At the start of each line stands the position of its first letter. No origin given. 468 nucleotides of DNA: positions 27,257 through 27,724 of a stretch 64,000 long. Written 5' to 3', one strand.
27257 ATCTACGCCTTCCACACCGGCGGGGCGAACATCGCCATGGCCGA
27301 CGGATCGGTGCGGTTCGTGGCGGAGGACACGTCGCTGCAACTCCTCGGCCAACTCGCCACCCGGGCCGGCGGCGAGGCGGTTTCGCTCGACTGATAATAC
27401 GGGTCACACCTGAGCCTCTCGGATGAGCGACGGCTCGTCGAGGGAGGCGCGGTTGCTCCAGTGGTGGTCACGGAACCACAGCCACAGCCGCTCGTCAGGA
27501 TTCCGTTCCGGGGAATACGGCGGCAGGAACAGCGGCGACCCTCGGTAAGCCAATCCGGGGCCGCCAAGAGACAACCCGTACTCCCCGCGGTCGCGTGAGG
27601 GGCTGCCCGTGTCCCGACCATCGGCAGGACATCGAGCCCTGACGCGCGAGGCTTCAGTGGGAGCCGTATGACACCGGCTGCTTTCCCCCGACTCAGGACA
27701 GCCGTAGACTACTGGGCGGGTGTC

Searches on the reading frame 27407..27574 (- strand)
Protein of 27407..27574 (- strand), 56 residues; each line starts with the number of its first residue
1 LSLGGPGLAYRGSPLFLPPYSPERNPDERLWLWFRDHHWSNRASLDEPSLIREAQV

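Call 49: find_homologous_proteins(query=window:27407-27574:-, max_evalue=0.001)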
Query seq(56 aa) (56 aa): 3 proteins with E <= 0.001 among 3 candidates.
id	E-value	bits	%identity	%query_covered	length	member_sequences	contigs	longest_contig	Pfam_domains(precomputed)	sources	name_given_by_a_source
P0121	1.1e-24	103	94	88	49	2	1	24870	PF13358.13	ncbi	ncbi:MAG: transposase [Planctomycetota bacterium]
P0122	1.2e-14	71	79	77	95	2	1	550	PF13358.13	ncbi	-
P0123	2.0e-14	71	76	80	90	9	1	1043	PF13358.13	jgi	-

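Call 68: search_protein_families(library=pfam, proteins=[window:27407-27574:-], max_evalue=0.01)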
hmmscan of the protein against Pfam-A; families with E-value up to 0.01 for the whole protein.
seq(56 aa): 1 family
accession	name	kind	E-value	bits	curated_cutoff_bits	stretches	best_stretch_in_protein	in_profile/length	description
PF13358.12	DDE_3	-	3e-07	30.9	28.6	1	14-49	109-144/146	DDE superfamily endonuclease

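Call 70: find_homologous_proteins(query=P0123, max_evalue=0.00001)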
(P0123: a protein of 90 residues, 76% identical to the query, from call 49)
Query P0123 (90 aa): 1427 proteins with E <= 0.00001 among 1517 candidates; the best 120 are listed.
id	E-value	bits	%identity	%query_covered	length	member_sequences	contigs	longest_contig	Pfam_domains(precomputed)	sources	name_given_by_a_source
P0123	3.1e-56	206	100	100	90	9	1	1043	PF13358.13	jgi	-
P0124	5.3e-48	179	90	100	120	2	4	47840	PF13358.13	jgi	jgi:transposase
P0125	1.8e-46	174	87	100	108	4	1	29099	PF13358.13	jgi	jgi:transposase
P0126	2.0e-45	171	84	99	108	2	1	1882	PF13358.13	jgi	-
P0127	5.4e-40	153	81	96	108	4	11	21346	PF13358.13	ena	-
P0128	2.7e-36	142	69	100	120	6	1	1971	PF13358.13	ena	-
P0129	1.5e-34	136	89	73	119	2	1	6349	PF13358.13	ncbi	-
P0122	3.7e-34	135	86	78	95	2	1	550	PF13358.13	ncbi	-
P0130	1.7e-32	129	93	66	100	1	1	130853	PF13358.13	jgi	-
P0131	1.9e-31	126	62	100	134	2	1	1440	PF13358.13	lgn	-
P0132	2.6e-25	106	55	99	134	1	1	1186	PF13358.13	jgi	-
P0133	5.8e-25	105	54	99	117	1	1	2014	PF13358.13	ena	-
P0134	2.0e-24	103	53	99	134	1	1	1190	PF13358.13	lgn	-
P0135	2.2e-24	103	54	99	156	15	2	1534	PF13358.13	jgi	-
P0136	2.7e-24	103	54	99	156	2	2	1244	PF13358.13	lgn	-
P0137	2.8e-24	103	53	99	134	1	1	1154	PF13358.13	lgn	-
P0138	2.8e-24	103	53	99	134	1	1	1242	PF13358.13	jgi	jgi:transposase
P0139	9.5e-24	101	54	99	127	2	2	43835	PF13358.13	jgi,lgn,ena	-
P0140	1.6e-23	101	54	99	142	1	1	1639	PF13358.13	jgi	jgi:transposase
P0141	1.9e-23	100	52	99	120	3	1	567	PF13358.13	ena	-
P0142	7.9e-23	98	51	99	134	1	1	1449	PF13358.13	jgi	jgi:transposase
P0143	9.2e-23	98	53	99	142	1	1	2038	PF13358.13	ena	-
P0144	1.3e-22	98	52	99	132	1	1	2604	PF13358.13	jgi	jgi:transposase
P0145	1.6e-22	97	53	99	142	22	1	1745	PF13358.13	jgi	-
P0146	2.1e-22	97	53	99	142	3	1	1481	PF13358.13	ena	-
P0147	2.7e-22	97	53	99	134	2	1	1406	PF13358.13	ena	-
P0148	4.4e-22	96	52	99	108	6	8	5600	PF13358.13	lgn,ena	-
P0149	4.5e-22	96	51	99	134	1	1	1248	PF13358.13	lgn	-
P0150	6.5e-22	95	48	99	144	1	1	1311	PF13358.13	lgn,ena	-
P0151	1.0e-21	95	53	99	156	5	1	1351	PF13358.13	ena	-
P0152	1.8e-21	94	52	94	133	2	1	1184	PF13358.13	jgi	-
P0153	2.4e-21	94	51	98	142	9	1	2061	PF13358.13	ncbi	-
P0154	2.6e-21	94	52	94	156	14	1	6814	PF13358.13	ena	-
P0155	2.6e-21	94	50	98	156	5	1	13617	PF13358.13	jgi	jgi:hypothetical protein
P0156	3.4e-21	93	48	98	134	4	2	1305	PF13358.13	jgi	jgi:transposase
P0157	3.6e-21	93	51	96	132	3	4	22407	PF13358.13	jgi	jgi:transposase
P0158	4.1e-21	93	51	99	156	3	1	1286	PF13358.13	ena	-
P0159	4.3e-21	93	75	59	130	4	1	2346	PF13358.13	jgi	jgi:hypothetical protein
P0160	4.8e-21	93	51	99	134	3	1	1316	PF13358.13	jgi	-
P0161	4.8e-21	93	52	93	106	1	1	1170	PF13358.13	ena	-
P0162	6.4e-21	92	48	98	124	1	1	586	PF13358.13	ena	-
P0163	6.4e-21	92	50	100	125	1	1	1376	PF13358.13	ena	-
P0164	7.2e-21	92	51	99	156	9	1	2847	PF13358.13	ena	-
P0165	7.8e-21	92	49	99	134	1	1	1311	PF13358.13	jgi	jgi:transposase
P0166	1.2e-20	91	51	99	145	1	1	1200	PF13358.13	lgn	-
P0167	1.3e-20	91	49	98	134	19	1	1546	PF13358.13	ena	-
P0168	1.3e-20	91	51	96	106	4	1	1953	PF13358.13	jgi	jgi:transposase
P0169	1.6e-20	91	50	98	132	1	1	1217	PF13358.13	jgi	jgi:hypothetical protein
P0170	1.6e-20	91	51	93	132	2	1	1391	PF13358.13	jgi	jgi:transposase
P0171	1.7e-20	91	48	97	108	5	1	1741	PF13358.13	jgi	-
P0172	1.8e-20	91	49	98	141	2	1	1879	PF13358.13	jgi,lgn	jgi:transposase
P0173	2.0e-20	91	51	92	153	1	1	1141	PF13358.13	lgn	-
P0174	2.2e-20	91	49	98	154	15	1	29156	PF13358.13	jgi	jgi:transposase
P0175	2.2e-20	91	52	94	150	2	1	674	PF13358.13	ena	-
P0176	2.5e-20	90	47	98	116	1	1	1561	PF13358.13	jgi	jgi:transposase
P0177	3.3e-20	90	48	99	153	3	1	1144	PF13358.13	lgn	-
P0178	3.4e-20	90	51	93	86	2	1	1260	PF13358.13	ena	-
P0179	3.7e-20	90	49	98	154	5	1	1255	PF13358.13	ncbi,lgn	-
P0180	3.9e-20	90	47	97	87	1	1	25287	PF13358.13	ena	-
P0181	4.1e-20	90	49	93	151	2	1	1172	PF13358.13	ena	-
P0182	4.1e-20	90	52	92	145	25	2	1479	PF13358.13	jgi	jgi:transposase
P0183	4.4e-20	90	49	99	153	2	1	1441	PF13358.13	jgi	-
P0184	4.5e-20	90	50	98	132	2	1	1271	PF13358.13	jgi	jgi:transposase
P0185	4.5e-20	90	49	98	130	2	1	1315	PF13358.13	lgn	-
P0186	7.3e-20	89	54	88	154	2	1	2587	PF13358.13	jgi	-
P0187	8.7e-20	89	48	96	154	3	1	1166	PF13358.13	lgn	-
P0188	1.1e-19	88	51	94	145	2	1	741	PF13358.13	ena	-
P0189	2.3e-19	87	46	93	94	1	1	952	PF13358.13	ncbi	-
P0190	2.5e-19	87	51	94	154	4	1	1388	PF13358.13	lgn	-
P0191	2.6e-19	87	49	94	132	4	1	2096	PF13358.13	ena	-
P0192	2.7e-19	87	49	93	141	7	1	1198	PF13358.13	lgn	-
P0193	2.9e-19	87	49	98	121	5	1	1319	PF13358.13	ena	-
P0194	3.1e-19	87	46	90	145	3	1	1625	PF13358.13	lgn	-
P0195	3.2e-19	87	56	89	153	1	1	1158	PF13358.13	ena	-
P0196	3.3e-19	87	48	98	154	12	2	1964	PF13358.13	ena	-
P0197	3.9e-19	87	51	93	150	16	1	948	PF13358.13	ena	-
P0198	4.6e-19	86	45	98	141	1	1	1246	PF13358.13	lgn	-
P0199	4.6e-19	86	49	93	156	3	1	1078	PF13358.13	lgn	-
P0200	4.9e-19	86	54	88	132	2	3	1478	PF13358.13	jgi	jgi:transposase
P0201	5.0e-19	86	45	97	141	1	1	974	PF13358.13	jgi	jgi:hypothetical protein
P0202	5.8e-19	86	47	98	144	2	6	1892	PF13358.13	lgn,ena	-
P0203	6.4e-19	86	45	93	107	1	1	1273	PF13358.13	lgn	-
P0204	6.7e-19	86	51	98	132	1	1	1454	PF13358.13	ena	-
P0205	7.3e-19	86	51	98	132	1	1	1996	PF13358.13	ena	-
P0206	8.1e-19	86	50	96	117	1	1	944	PF13358.13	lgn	-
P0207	8.6e-19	85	51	98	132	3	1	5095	PF13358.13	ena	-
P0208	9.3e-19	85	48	92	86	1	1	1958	PF13358.13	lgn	-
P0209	9.4e-19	85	49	93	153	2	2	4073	PF13358.13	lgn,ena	-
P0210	9.7e-19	85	56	88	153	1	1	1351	PF13358.13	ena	-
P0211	9.8e-19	85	56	88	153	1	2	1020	PF13358.13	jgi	-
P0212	1.3e-18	85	47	98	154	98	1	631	PF13358.13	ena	-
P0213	1.3e-18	85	49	93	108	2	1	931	PF13358.13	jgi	jgi:transposase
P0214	1.3e-18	85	49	93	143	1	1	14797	PF13358.13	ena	-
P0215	1.4e-18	85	49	93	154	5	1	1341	PF13358.13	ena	-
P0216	1.4e-18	85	49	93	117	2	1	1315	PF13358.13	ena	-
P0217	1.5e-18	85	51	93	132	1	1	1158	PF13358.13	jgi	jgi:transposase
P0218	1.6e-18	85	49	98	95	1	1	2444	PF13358.13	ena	-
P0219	1.7e-18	84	47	92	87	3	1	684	PF13358.13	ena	-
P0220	1.9e-18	84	50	96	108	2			PF13358.13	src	-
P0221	2.1e-18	84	49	97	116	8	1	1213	PF13358.13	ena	-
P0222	2.5e-18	84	56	88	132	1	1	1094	PF13358.13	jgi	jgi:transposase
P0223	2.5e-18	84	49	94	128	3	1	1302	PF13358.13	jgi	-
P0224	2.6e-18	84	53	87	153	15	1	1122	PF13358.13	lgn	-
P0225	2.6e-18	84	44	100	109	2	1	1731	PF13358.13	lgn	-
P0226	3.3e-18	84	49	94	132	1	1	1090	PF13358.13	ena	-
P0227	3.5e-18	84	50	93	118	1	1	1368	PF13358.13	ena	-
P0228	3.6e-18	83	52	88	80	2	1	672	PF13358.13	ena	-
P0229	3.6e-18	83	56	88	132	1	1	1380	PF13358.13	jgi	jgi:transposase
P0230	3.8e-18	83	51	93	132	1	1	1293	PF13358.13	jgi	jgi:transposase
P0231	3.9e-18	83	49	98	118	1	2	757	PF13358.13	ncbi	-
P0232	3.9e-18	83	47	96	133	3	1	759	PF13358.13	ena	-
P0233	4.0e-18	83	56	89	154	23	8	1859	PF13358.13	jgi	jgi:transposase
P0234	4.0e-18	83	48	93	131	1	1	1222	PF13358.13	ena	-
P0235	4.1e-18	83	53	93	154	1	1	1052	PF13358.13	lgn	-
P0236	4.9e-18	83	49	89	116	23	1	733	PF13358.13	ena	-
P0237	5.1e-18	83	52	88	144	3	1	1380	PF13358.13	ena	-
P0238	5.6e-18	83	55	87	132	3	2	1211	PF13358.13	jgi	jgi:transposase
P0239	5.6e-18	83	49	89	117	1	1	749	PF13358.13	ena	-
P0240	5.8e-18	83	49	89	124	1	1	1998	PF13358.13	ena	-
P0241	5.9e-18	83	56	89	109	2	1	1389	PF13358.13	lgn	-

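Call 71: find_encoding_contigs(protein=P0124, flank=2500, max_places=3)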
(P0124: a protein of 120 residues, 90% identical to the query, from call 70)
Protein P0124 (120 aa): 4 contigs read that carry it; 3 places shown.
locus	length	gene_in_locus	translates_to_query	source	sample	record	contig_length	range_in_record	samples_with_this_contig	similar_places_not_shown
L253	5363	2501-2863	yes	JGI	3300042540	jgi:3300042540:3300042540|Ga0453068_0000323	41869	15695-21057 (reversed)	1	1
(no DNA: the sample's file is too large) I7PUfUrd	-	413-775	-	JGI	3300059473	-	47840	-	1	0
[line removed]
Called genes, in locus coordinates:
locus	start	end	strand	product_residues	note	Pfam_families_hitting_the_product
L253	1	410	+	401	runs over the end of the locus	PF00365:PFK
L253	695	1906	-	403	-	PF07963:N_methyl (weak), PF07596:SBP_bac_10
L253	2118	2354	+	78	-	PF10636:hemP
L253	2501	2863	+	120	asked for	PF13358:DDE_3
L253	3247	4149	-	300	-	PF00126:HTH_1, PF03466:LysR_substrate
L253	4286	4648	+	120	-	-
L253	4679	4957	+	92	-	-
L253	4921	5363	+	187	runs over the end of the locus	-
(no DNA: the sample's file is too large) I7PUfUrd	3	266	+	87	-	?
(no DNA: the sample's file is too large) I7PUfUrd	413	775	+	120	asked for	PF13358:DDE_3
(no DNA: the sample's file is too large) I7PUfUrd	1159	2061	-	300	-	PF00126:HTH_1, PF03466:LysR_substrate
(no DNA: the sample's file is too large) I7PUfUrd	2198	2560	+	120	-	-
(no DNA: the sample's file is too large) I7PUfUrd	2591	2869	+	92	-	-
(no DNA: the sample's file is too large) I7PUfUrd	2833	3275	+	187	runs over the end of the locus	-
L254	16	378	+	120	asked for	PF13358:DDE_3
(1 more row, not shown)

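Call 72: find_encoding_contigs(protein=P0127, flank=2500, max_places=4)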
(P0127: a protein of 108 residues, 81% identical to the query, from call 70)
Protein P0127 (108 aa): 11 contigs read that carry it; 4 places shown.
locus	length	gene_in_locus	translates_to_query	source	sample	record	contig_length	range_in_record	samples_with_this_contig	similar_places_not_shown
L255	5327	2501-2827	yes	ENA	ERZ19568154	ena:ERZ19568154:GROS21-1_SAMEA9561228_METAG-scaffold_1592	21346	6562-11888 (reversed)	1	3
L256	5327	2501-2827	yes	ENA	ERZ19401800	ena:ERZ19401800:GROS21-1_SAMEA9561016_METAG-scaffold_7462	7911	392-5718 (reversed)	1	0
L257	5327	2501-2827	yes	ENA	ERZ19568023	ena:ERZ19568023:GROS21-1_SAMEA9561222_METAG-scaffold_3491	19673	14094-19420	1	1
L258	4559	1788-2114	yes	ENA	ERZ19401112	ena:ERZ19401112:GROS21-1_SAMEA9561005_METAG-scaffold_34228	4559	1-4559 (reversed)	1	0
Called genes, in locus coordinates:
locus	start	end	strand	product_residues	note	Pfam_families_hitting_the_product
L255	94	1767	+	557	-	PF02463:SMC_N (faint), PF13476:AAA_23 (faint), PF00005:ABC_tran, PF01926:MMR_HSR1 (faint), PF13304:AAA_21 (faint), PF13555:AAA_29 (faint), PF12848:ABC_tran_Xtn, PF00005:ABC_tran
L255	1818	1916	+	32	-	-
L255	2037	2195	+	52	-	-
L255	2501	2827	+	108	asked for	PF13358:DDE_3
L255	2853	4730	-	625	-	PF03781:FGE-sulfatase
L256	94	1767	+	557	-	PF02463:SMC_N (faint), PF13476:AAA_23 (faint), PF00005:ABC_tran, PF01926:MMR_HSR1 (faint), PF13304:AAA_21 (faint), PF13555:AAA_29 (faint), PF12848:ABC_tran_Xtn, PF00005:ABC_tran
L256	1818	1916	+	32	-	-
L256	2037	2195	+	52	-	-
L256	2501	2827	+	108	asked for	PF13358:DDE_3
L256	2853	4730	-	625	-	PF03781:FGE-sulfatase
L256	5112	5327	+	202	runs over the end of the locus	?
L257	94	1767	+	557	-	PF02463:SMC_N (faint), PF13476:AAA_23 (faint), PF00005:ABC_tran, PF01926:MMR_HSR1 (faint), PF13304:AAA_21 (faint), PF13555:AAA_29 (faint), PF12848:ABC_tran_Xtn, PF00005:ABC_tran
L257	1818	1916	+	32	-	-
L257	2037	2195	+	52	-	-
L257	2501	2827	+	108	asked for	PF13358:DDE_3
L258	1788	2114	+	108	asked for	PF13358:DDE_3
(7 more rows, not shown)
